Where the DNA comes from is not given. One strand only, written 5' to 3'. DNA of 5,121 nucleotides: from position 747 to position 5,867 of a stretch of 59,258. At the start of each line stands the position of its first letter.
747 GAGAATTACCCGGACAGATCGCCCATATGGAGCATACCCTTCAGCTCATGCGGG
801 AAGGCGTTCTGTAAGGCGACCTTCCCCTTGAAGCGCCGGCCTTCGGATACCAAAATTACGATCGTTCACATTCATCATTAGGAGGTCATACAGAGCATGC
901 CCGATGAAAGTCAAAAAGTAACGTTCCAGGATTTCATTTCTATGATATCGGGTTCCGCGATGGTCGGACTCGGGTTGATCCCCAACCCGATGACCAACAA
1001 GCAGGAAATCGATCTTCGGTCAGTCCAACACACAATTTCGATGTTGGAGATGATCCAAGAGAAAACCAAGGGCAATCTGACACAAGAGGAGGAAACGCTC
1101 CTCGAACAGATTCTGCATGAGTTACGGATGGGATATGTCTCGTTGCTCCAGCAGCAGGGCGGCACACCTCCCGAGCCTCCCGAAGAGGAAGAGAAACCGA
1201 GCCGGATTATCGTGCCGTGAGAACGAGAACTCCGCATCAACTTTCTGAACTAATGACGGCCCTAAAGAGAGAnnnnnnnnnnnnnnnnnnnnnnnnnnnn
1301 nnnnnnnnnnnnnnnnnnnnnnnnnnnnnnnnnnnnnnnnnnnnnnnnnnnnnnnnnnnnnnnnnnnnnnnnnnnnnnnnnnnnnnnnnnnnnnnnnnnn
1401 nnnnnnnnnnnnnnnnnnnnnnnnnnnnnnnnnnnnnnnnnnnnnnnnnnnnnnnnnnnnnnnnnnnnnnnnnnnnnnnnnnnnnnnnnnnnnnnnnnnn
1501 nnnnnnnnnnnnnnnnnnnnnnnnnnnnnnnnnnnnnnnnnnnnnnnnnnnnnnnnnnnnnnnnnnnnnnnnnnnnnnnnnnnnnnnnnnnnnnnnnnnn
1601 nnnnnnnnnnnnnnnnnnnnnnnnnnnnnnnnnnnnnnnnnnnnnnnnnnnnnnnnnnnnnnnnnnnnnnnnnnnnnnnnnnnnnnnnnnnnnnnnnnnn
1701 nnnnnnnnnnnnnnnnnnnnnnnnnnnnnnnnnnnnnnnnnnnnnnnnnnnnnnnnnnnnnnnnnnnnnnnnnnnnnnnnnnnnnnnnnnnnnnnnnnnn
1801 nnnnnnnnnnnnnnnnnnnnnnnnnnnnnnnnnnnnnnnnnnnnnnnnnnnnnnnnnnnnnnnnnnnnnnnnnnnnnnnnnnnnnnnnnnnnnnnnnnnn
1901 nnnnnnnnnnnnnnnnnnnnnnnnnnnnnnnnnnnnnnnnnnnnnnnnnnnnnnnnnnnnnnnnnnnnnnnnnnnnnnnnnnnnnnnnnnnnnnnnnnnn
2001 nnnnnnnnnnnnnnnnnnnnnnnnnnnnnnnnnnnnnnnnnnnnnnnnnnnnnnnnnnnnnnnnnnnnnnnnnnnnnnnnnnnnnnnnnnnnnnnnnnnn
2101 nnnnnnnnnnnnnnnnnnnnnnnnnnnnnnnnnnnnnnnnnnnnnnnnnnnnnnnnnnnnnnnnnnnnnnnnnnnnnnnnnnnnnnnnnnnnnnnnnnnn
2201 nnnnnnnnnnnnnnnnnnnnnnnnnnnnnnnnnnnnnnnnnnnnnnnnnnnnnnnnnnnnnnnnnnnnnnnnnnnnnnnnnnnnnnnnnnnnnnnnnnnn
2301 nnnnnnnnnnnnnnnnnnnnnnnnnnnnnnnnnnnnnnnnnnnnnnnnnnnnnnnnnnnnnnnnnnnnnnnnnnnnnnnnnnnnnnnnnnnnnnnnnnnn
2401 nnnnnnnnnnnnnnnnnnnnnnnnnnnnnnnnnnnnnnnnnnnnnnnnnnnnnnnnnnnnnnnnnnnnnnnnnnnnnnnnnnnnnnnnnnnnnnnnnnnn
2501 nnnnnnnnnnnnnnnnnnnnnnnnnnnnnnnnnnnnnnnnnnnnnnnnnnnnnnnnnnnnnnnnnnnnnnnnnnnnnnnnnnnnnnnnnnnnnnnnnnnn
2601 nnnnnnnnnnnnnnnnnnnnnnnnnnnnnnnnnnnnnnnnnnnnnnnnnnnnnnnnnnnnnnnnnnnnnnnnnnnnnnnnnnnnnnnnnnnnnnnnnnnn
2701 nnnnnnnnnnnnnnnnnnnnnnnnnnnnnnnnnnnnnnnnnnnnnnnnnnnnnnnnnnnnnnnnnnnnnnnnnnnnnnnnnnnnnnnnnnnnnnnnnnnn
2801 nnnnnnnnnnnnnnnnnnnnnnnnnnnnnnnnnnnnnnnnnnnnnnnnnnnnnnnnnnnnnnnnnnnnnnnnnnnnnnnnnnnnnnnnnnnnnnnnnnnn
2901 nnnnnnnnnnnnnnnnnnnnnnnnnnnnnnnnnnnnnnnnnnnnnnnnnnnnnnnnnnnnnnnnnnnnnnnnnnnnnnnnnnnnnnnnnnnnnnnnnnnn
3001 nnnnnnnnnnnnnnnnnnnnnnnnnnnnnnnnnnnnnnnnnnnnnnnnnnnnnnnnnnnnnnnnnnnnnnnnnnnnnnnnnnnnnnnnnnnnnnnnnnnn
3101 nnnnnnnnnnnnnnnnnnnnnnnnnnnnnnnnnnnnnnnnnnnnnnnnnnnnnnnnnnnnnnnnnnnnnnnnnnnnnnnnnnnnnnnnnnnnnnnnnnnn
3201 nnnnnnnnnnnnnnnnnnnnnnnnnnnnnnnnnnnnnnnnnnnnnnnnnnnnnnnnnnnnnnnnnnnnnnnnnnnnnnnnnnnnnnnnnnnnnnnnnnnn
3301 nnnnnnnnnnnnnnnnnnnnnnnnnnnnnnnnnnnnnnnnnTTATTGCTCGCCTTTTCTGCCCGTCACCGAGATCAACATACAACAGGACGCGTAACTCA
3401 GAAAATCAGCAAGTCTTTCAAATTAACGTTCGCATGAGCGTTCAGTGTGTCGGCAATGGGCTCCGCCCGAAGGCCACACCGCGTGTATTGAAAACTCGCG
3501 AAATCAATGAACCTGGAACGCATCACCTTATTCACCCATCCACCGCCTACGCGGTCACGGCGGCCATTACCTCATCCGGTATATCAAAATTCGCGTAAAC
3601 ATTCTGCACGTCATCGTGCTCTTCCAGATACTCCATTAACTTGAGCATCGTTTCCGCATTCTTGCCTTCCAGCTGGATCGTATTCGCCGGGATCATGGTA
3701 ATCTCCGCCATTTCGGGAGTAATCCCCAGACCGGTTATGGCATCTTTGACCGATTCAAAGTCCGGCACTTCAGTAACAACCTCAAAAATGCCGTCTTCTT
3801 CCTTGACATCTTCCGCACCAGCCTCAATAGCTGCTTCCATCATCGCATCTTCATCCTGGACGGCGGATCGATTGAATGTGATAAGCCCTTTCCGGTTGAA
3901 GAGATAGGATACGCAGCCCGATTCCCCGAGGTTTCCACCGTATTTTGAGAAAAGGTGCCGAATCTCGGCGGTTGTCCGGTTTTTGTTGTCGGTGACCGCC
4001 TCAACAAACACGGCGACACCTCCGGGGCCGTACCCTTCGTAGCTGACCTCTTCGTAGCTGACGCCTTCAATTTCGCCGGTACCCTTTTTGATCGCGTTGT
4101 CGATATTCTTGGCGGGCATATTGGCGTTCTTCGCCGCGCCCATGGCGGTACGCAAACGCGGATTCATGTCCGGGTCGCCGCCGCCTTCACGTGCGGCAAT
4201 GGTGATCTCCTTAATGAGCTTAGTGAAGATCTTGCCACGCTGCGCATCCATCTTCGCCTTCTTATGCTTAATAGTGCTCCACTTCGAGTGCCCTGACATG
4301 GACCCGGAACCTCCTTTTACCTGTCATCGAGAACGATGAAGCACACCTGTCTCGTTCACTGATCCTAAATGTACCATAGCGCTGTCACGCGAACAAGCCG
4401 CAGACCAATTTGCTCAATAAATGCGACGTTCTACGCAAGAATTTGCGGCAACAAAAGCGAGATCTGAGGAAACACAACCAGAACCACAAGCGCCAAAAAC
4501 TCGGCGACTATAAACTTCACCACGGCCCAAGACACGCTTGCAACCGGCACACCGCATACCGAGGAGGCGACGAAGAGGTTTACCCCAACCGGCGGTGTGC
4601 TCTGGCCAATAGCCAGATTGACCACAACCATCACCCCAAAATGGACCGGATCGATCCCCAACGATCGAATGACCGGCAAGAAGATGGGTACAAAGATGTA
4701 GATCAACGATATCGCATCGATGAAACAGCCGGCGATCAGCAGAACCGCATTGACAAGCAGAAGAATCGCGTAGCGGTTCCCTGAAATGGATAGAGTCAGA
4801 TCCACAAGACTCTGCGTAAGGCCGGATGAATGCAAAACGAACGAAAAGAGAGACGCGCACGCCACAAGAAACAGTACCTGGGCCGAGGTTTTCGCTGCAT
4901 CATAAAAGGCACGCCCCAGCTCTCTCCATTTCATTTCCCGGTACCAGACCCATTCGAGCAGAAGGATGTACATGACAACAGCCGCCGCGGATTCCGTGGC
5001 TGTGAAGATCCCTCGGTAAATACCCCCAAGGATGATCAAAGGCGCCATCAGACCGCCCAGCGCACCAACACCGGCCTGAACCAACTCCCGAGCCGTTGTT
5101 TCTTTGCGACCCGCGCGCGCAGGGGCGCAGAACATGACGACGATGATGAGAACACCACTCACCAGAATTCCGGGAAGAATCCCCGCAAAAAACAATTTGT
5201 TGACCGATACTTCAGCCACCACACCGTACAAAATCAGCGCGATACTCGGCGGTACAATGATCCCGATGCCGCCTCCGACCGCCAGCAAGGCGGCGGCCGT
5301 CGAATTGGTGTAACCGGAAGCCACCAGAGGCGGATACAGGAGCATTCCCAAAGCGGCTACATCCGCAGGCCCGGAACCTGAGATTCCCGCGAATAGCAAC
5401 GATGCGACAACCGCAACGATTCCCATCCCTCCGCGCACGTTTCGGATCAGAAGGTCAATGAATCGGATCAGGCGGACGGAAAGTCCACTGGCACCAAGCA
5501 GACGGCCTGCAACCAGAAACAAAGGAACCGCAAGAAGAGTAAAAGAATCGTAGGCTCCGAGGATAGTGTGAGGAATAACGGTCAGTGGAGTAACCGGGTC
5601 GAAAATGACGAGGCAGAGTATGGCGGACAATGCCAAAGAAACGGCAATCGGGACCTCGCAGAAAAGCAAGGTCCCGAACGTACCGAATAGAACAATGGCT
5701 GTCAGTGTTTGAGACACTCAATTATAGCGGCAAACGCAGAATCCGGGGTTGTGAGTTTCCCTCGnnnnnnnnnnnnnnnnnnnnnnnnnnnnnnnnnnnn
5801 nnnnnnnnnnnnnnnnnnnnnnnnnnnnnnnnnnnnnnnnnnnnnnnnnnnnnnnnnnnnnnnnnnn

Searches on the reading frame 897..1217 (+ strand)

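Call 74: search_protein_families(library=pfam, max_evalue=0.01, proteins=[window:897-1217:+])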
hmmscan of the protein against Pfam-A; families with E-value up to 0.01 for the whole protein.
window:897-1217:+ (107 aa): 1 family
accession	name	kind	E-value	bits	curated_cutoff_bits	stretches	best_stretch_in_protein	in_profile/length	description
PF08899.16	DUF1844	-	9.9e-27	93.4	27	1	8-81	2-75/76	Domain of unknown function (DUF1844)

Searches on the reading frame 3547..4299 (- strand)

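Call 19: search_protein_families(library=pfam, max_evalue=0.001, proteins=[window:3547-4299:-])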
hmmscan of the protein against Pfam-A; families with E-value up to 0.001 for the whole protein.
window:3547-4299:- (250 aa): 2 families
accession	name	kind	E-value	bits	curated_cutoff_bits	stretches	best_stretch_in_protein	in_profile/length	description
PF01709.26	Transcrip_reg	-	5.2e-64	215.2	27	1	82-238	1-160/160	TACO1/YebC second and third domain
PF20772.2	TACO1_YebC_N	-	1e-34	119.2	36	1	5-76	1-73/73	TACO1/YebC protein N-terminal domain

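Call 72: search_protein_families(library=pfam, max_evalue=1, proteins=[L012:645-863:+, L012:863-1144:+])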
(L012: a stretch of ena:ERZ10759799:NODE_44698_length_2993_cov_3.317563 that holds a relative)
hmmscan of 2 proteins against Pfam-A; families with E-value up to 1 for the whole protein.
L012:645-863:+ (73 aa): 0 families

L012:863-1144:+ (94 aa): 5 families
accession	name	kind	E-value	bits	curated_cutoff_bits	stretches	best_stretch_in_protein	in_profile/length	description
PF15738.11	YafQ_toxin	-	9.6e-07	29.5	30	1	3-93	2-86/88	Bacterial toxin of type II toxin-antitoxin system, YafQ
PF06769.20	YoeB_toxin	-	0.0016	18.9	27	1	18-72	13-67/80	YoeB-like toxin of bacterial type II toxin-antitoxin system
PF05016.21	ParE_toxin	-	0.051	14.6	23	1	14-94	11-89/89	ParE toxin of type II toxin-antitoxin system, parDE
PF13977.11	TetR_C_6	-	0.077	13.6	27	1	14-61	40-91/115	BetI-type transcriptional repressor, C-terminal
PF05015.19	HigB-like_toxin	-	0.08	13.9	27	1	21-74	28-81/91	RelE-like toxin of type II toxin-antitoxin system HigB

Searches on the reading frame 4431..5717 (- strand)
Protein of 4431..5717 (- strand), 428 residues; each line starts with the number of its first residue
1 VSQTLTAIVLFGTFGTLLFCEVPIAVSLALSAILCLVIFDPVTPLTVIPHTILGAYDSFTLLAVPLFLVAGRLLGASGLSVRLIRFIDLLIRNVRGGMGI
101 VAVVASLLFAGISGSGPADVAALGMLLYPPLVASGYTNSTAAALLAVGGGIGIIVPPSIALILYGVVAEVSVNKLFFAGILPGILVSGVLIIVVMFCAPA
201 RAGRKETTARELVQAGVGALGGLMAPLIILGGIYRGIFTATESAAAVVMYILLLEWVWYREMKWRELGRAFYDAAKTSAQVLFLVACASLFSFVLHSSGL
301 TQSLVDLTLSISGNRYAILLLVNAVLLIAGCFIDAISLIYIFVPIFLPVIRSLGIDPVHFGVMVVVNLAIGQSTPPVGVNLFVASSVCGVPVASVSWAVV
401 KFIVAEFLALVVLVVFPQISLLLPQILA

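Call 19: search_protein_families(library=pfam, max_evalue=0.001, proteins=[window:4431-5717:-])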
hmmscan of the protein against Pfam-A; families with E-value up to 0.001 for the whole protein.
window:4431-5717:- (428 aa): 1 family
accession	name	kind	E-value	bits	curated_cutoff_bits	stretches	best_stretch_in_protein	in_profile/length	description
PF06808.19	DctM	-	1.9e-103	346.9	23.8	1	12-419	2-413/413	Tripartite ATP-independent periplasmic transporter, DctM component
